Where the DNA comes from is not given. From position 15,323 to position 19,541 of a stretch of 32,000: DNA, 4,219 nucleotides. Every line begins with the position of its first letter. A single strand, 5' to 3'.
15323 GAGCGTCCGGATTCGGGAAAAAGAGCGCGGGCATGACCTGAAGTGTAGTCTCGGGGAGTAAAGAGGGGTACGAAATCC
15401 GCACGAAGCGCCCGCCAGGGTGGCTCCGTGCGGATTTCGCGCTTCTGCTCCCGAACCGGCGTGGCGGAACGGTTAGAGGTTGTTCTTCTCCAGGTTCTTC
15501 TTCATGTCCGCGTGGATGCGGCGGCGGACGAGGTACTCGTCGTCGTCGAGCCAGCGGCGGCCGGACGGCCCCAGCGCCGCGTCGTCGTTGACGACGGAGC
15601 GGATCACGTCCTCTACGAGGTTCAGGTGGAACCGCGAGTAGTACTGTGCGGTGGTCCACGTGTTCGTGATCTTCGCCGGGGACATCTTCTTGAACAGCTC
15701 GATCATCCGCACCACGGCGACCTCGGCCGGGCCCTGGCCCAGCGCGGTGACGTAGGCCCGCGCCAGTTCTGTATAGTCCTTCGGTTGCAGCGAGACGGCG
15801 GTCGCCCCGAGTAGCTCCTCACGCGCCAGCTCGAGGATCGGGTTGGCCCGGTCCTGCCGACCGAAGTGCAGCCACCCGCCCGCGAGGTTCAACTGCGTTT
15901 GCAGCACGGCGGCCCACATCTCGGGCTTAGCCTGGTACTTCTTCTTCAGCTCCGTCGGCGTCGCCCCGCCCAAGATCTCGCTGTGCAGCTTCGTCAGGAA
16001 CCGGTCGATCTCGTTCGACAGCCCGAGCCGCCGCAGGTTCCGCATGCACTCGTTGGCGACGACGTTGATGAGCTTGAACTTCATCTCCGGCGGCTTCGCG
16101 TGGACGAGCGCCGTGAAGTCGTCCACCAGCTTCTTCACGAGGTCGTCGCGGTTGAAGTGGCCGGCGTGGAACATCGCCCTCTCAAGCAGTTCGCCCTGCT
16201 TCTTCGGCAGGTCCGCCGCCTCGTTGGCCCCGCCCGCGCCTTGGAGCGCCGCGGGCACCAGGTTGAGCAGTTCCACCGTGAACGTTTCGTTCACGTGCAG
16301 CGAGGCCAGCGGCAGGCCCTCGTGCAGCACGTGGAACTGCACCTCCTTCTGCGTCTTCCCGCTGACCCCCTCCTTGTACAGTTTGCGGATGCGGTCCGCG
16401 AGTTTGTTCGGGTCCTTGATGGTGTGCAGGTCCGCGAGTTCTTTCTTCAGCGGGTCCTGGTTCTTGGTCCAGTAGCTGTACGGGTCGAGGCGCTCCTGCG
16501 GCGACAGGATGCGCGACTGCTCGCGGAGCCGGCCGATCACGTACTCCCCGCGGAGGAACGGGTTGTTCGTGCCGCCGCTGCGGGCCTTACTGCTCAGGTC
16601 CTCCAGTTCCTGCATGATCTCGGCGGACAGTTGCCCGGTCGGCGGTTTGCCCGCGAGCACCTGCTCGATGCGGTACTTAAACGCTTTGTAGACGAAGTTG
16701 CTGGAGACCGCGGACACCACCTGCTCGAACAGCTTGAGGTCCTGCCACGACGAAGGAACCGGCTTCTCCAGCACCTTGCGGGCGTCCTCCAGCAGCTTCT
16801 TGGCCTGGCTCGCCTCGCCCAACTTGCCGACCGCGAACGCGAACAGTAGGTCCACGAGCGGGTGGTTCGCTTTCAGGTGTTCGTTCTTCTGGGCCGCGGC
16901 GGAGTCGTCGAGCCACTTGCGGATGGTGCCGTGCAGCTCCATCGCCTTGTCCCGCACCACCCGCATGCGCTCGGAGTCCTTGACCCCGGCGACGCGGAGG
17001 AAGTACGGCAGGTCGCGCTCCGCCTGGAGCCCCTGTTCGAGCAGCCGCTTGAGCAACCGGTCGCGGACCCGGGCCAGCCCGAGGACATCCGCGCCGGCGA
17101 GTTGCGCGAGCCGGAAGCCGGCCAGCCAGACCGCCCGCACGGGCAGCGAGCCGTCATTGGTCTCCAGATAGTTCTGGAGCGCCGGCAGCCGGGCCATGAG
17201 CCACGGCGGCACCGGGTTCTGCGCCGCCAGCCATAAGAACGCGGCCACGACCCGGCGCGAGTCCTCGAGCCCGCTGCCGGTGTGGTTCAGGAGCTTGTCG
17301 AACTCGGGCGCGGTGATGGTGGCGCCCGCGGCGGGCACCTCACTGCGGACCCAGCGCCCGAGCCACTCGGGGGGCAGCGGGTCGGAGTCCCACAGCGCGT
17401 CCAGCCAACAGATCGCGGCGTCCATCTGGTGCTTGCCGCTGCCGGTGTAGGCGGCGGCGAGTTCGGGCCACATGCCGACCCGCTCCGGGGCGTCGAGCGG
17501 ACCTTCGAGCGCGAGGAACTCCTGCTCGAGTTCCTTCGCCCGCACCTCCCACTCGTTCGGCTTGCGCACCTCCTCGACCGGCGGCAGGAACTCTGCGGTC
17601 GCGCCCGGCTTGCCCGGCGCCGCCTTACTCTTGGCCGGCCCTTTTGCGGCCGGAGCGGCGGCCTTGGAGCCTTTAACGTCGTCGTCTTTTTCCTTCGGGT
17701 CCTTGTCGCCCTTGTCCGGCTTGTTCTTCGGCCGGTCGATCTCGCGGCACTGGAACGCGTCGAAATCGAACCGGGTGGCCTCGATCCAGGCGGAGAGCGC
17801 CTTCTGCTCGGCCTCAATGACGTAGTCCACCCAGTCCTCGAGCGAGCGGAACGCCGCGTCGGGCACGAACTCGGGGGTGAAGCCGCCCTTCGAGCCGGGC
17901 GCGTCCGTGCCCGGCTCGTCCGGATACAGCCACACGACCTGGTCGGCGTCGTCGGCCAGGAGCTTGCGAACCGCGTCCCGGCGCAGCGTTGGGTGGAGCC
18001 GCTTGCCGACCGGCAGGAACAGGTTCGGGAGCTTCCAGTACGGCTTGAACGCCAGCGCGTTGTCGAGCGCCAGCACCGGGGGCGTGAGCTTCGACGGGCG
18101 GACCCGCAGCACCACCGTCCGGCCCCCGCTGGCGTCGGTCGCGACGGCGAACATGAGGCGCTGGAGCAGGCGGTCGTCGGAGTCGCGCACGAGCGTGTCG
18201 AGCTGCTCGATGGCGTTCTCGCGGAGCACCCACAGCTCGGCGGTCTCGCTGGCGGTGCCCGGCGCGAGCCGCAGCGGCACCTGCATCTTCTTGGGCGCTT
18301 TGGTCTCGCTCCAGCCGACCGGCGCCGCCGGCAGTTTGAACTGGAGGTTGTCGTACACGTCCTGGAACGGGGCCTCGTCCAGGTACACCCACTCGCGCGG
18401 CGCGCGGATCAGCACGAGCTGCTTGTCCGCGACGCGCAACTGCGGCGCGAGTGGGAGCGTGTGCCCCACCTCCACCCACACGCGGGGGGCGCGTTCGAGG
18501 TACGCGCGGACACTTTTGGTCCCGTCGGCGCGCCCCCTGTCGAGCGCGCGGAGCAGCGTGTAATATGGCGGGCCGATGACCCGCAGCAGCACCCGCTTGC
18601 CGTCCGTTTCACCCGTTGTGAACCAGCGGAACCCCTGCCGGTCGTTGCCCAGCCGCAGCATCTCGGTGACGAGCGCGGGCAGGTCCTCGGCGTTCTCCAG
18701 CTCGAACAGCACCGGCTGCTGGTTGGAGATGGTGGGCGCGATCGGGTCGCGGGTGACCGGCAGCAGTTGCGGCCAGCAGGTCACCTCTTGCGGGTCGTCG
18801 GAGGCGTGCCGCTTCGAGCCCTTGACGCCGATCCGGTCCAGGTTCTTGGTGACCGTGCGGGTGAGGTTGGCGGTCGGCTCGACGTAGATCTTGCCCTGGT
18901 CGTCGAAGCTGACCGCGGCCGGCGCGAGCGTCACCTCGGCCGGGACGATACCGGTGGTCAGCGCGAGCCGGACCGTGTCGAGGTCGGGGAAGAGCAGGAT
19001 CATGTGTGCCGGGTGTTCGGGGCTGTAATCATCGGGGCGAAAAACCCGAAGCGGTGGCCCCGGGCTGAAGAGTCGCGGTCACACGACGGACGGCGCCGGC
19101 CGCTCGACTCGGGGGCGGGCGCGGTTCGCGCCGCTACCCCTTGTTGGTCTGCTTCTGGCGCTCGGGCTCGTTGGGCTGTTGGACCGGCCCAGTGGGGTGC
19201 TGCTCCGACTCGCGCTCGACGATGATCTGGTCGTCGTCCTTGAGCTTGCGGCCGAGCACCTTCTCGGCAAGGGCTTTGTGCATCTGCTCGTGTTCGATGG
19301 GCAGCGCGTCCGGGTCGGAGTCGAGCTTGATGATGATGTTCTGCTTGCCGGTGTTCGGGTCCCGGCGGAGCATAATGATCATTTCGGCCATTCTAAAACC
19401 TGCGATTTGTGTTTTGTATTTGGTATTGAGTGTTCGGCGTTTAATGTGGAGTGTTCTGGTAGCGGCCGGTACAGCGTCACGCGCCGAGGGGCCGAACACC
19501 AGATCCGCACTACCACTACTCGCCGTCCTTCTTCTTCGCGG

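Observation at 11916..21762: Membrane-less FtsH-like protease + 85-aa peptide + two tandem ~1150-aa paralogs: candidate uncharacterised proteolytic/conflict system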

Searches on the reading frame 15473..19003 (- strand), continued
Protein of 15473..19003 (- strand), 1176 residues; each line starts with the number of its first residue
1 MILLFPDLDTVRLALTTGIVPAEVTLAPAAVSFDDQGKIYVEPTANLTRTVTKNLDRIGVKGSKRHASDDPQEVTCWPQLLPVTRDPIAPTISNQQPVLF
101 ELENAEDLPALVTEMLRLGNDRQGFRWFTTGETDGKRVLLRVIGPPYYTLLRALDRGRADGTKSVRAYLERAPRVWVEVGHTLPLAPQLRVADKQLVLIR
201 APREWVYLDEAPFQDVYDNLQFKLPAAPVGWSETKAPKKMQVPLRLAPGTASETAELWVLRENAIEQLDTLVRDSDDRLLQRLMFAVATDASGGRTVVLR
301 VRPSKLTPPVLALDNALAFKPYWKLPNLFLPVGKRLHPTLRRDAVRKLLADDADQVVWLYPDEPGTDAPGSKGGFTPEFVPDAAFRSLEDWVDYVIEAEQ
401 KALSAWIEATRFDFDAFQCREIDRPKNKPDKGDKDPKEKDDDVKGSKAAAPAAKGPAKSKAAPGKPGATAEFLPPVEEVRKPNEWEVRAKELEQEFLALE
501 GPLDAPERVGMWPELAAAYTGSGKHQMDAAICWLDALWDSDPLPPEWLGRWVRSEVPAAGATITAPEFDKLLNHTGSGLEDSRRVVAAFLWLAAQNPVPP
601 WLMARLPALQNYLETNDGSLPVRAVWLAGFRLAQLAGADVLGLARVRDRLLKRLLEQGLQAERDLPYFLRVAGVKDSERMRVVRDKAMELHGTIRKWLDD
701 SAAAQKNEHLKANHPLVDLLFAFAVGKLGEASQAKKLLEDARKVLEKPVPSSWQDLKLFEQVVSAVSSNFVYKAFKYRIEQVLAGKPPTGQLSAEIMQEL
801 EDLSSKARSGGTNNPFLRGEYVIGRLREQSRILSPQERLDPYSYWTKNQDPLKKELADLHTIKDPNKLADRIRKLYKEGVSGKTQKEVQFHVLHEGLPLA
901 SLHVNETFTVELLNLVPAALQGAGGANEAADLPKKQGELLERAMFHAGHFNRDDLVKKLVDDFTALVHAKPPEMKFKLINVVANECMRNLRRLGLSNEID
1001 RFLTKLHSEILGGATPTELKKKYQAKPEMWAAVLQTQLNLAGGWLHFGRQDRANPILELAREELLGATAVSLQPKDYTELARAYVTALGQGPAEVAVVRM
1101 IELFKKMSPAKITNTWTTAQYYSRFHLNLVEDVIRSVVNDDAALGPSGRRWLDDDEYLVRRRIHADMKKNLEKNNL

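Call 71: predict_structure(alignment_id=A4)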
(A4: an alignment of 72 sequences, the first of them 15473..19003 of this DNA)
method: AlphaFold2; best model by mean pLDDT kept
length: 1176 residues; sequences in the alignment: 72
mean_pLDDT: 80.7   pTM: 0.58
mean pLDDT of the five models: 80.7, 80.7, 78.3, 78.1, 77.3
residues with pLDDT >= 90: 349; 70-90: 638; 50-70: 86; < 50: 103
segments of 3 or more residues with pLDDT < 50: 153-162, 221-239, 365-371, 415-428, 430-450, 452-480
pLDDT, mean of each block of 10 residues (from residue 1): 91 88 89 89 89 89 88 90 75 81 78 74 81 68 67 45 73 89 86 87 84 76 38 40 72 84 85 81 90 86 83 84 88 82 83 90 51 77 91 80 65 44 40 35 30 36 36 36 80 90 89 94 87 93 90 83 88 78 92 91 93 89 94 88 91 89 89 78 88 94 88 92 88 90 90 79 89 92 77 85 82 81 86 75 75 84 86 91 86 87 85 89 59 84 88 90 88 85 86 84 86 81 88 92 87 92 88 90 93 89 92 69 88 85 72 92 91 82
secondary structure, 60 per line:
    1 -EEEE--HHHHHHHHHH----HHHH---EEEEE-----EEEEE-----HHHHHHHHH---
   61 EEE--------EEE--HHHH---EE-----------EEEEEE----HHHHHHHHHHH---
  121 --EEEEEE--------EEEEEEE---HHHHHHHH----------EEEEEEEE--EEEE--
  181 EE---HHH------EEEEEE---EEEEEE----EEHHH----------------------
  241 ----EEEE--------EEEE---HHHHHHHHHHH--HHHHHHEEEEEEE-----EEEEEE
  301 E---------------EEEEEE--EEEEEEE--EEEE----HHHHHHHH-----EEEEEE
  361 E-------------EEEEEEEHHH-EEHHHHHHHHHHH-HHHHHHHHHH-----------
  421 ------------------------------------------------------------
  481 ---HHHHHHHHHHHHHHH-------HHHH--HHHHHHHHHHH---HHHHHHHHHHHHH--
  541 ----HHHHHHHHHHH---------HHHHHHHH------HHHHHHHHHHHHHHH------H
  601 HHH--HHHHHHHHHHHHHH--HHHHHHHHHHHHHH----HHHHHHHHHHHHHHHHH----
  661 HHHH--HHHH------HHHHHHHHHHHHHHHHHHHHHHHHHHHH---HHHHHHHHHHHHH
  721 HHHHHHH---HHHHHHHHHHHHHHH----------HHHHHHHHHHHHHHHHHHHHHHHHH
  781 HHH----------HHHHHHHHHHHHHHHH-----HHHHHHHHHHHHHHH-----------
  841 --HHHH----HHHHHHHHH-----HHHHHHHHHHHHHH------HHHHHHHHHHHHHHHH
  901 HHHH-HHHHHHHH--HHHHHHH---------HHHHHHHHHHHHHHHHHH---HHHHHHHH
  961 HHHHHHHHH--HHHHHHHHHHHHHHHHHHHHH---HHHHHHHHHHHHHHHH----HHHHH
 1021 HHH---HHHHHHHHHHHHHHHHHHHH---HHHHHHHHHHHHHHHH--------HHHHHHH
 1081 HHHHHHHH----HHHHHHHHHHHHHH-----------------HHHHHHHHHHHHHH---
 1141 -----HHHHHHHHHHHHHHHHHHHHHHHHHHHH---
elements in order (helices of 4 or more, strands of 3 or more residues): E2-5 H8-17 H22-25 E29-33 E39-43 H49-57 E61-63 E72-74 H77-80 E97-102 H107-117 E123-128 E137-143 H147-154 E165-172 E175-178 E195-200 E204-209 E245-248 E257-260 H264-274 H277-282 E283-289 E295-301 E317-322 E325-331 E334-337 H342-349 E355-361 E375-381 H388-398 H400-409 H484-498 H506-509 H512-522 H526-538 H545-555 H565-572 H579-593 H600-603 H606-619 H622-635 H640-656 H661-664 H667-670 H677-704 H708-727 H731-745 H756-783 H794-809 H815-829 H843-846 H851-859 H865-878 H885-904 H906-913 H916-922 H932-949 H953-969 H972-992 H996-1011 H1016-1023 H1027-1046 H1050-1065 H1074-1088 H1093-1106 H1124-1137 H1146-1173
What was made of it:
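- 15473..19003 (-): Giant 1 (1176 aa). fvmX7 alpha/beta head (17813-19000), disordered linker aa 415-480 (17564-17761), alpha-solenoid aa 484-1176 (15476-17554). AF2 pLDDT 80.7 (call 71).
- Giant 1 has the architecture head, disordered linker, solenoid (call 71).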

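Call 73: fold_search(model_id=the predicted structure, library=pdb)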
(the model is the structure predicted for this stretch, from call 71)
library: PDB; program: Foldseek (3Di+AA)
matches with E <= 10: 1157; with E <= 0.001: 0
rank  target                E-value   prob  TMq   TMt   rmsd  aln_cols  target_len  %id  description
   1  6gx9_A                3.9e-03  0.99  0.15  0.18  20.4       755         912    9  Crystal structure of the TNPO3 - CPSF6 RSLD complex (released 2019-03-13)
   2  8cmk_A                4.3e-03  0.94  0.13  0.16  26.3       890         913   10  Transportin-3 TNPO3 in complex with RSY region of CIRBP (released 2024-03-06)
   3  8syn_A                5.4e-03  0.97  0.12  0.17  34.8       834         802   10  Human VPS35L/VPS29/VPS26C Complex (released 2023-11-01)
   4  7rwc_A                7.4e-03  0.95  0.11  0.18  25.2       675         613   12  AP2 bound to the APA domain of SGIP and heparin; partial signal subtraction and symmetry expansion (released 2022-03-30)
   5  2vgl_A                7.4e-03  0.92  0.11  0.17  25.8       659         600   10  AP2 CLATHRIN ADAPTOR CORE (released 2007-12-25)
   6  4ol0_B                8.3e-03  0.72  0.10  0.12  24.8       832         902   12  Crystal structure of transportin-SR2, a karyopherin involved in human disease, in complex with Ran (released 2014-04-09)
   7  7rw8_A                8.6e-03  0.87  0.10  0.16  24.7       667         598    9  AP2 bound to heparin in the closed conformation (released 2022-03-30)
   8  3w3t                  8.9e-03  0.80  0.09  0.10  25.4       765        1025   12  Crystal structure of Kap121p (released 2013-04-10)
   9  9hmf_K                9.3e-03  0.94  0.12  0.16  42.3       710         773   10  Periplasmic scaffold of the Campylobacter jejuni flagellar motor (alpha carbon trace) (released 2024-12-25)
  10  3w3v                  9.6e-03  0.84  0.11  0.12  27.9       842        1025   11  Crystal structure of Kap121p mutant D353K/E396K/D438K (released 2013-04-10)
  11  9g33_UT               1.2e-02  0.87  0.11  0.07  31.7       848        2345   12  Stalled 90S - Utp23-Krr1-deltaC3 (released 2025-06-18)
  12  6xr1                  1.2e-02  0.89  0.11  0.19  21.3       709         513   11  Computationally designed right-handed alpha/alpha single-chain toroid with 9 repeats (released 2021-07-14)
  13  9im6_A                1.2e-02  0.97  0.14  0.14  25.9       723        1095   11  Structure of influenza A virus RNA polymerase PB1 and nuclear import host factor RanBP5 complex (released 2024-11-27)
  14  9fmd_I                1.3e-02  0.51  0.07  0.10  38.3       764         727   11  Integrative model of the human post-catalytic spliceosome (P-complex) (released 2024-07-10)
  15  7rdr_A                1.4e-02  0.54  0.07  0.14  26.8       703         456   12  Circular tandem repeat protein with novel repeat topology and enhanced subunit contact surfaces (released 2021-09-01)
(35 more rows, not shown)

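Call 74: search_protein_families(library=pfam, proteins=[window:15473-19003:-], max_evalue=5)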
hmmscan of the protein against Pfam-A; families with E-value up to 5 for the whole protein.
window:15473-19003:- (1176 aa): 3 families
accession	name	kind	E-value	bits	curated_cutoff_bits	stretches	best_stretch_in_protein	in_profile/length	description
PF20005.5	fvmX7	-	6.6e-135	450.8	24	1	2-397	3-421/421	FtsH ternary system domain X7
PF18287.6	Hfx_Cass5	-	0.0025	18.4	25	1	739-770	36-67/77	Integron Cassette Protein Hfx_Cass5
PF19918.4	bpX2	-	0.051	13.8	23.6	1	320-363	164-207/227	MoxR-vWA-beta-propeller ternary system domain bpX2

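Call 94: fold_search(model_id=the predicted structure, library=viral)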
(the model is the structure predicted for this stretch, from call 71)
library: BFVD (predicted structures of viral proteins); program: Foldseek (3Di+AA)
matches with E <= 10: 494; with E <= 0.001: 0
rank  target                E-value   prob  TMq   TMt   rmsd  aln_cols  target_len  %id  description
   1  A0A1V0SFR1            1.4e-03  1.00  0.16  0.18  27.8       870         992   11  U-box domain protein [Hokovirus HKV1]
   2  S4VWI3                2.4e-03  0.60  0.08  0.08  41.5      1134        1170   13  Dihydrofolate reductase incomplete domain containing protein [Pandoravirus salinus]
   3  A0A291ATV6            2.1e-02  0.51  0.10  0.12  32.5       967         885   13  Uncharacterized protein [Pandoravirus salinus]
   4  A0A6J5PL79            3.3e-02  0.23  0.07  0.08  34.4       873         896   14  Uncharacterized protein [uncultured Caudovirales phage]
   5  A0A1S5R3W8            5.1e-02  0.28  0.09  0.08  31.8      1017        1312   12  PARP catalytic domain-containing protein [Pseudomonas phage pf16]
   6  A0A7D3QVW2            8.5e-02  0.69  0.12  0.18  29.7       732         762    9  Ubiquitin conjugation factor E4 with U-box domain [Fadolivirus FV1/VV64]
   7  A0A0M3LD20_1          9.1e-02  0.18  0.07  0.06  45.1       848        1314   10  Large tegument protein [Testudinid alphaherpesvirus 3]
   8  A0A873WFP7            9.8e-02  0.33  0.09  0.12  33.4       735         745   12  Internal virion protein [Providencia phage PSTNGR1]
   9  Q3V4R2                1.0e-01  0.13  0.07  0.07  52.2       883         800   11  Structural protein ORF800 [Acidianus two-tailed virus]
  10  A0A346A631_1          1.1e-01  0.12  0.06  0.05  37.5       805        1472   13  (no name in the UniProt tables at hand)
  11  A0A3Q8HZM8            1.2e-01  0.98  0.06  0.36  18.7       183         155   11  (no name in the UniProt tables at hand)
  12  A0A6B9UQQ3            1.2e-01  0.60  0.10  0.21  23.3       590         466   12  (no name in the UniProt tables at hand)
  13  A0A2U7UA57            1.2e-01  0.33  0.11  0.15  33.2       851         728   12  DUF5867 domain-containing protein [Pandoravirus quercus]
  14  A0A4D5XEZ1            1.4e-01  0.20  0.08  0.10  25.5       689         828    8  U-box domain protein [Mimivirus LCMiAC02]
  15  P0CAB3                1.4e-01  0.12  0.06  0.06  31.8       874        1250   10  Minor capsid protein M1249L [African swine fever virus (isolate Pig/Kenya/KEN-50/1950)]
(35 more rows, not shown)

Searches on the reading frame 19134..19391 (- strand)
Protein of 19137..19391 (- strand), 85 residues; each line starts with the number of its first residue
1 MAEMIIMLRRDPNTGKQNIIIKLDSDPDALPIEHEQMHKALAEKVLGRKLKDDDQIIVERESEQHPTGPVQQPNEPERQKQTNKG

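Call 5: search_protein_families(library=ncbifam, proteins=[window:19137-19391:-], max_evalue=0.01)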
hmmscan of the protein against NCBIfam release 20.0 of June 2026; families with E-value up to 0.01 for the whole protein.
seq(85 aa): 0 families

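Call 6: search_protein_families(library=pfam, proteins=[window:19137-19391:-], max_evalue=0.01)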
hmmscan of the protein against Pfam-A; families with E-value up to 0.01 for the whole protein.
seq(85 aa): 1 family
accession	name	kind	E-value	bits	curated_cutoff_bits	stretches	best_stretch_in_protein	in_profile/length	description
PF20002.4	fvmX3-analog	-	2.9e-37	127.1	27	1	1-85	1-89/89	FtsH ternary system domain X3-analog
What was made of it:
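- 19134..19391 (-): fvmX3-analog (85 aa). It has a conserved core of about 62 aa with a universal EHExxH motif, followed by a variable hydrophilic tail. PF20002 E 3e-37 (call 6).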

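Call 8: search_protein_families(library=padloc, proteins=[window:19137-19391:-], max_evalue=0.01)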
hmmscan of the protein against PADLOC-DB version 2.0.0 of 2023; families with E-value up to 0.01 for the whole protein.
seq(85 aa): 0 families

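Call 42: search_solved_structures(query=A3, max_evalue=10)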
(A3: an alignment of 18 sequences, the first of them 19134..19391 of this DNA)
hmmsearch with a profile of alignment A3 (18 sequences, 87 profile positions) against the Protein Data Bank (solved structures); distinct sequences matched with E-value up to 10: 8.
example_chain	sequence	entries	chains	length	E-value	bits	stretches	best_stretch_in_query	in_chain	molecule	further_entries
8u03_C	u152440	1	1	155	0.11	15.9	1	34-66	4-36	10E8-GT10.1 epitope scaffold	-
9pv5_C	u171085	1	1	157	0.39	14.1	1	34-66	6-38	10E8-GT10.2 immunogen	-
9bdh_C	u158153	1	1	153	0.46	13.9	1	34-66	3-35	GT10.2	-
9bdi_A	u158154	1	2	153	0.5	13.8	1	34-66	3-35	GT10.2 glycan KO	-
8sx3_C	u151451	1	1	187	0.52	13.7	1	34-66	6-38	10E8-GT10.2 immunogen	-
8tzn_C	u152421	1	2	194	0.55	13.6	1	34-66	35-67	10E8-GT10.2 MPER scaffold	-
8u08_C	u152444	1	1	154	1.7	12.1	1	34-65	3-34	10E8-GT11 epitope scaffold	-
7w1m_H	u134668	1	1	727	4.1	10.8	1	7-36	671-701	Transcriptional repressor CTCF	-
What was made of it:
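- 19134..19391 (-): No PDB relative (call 42).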
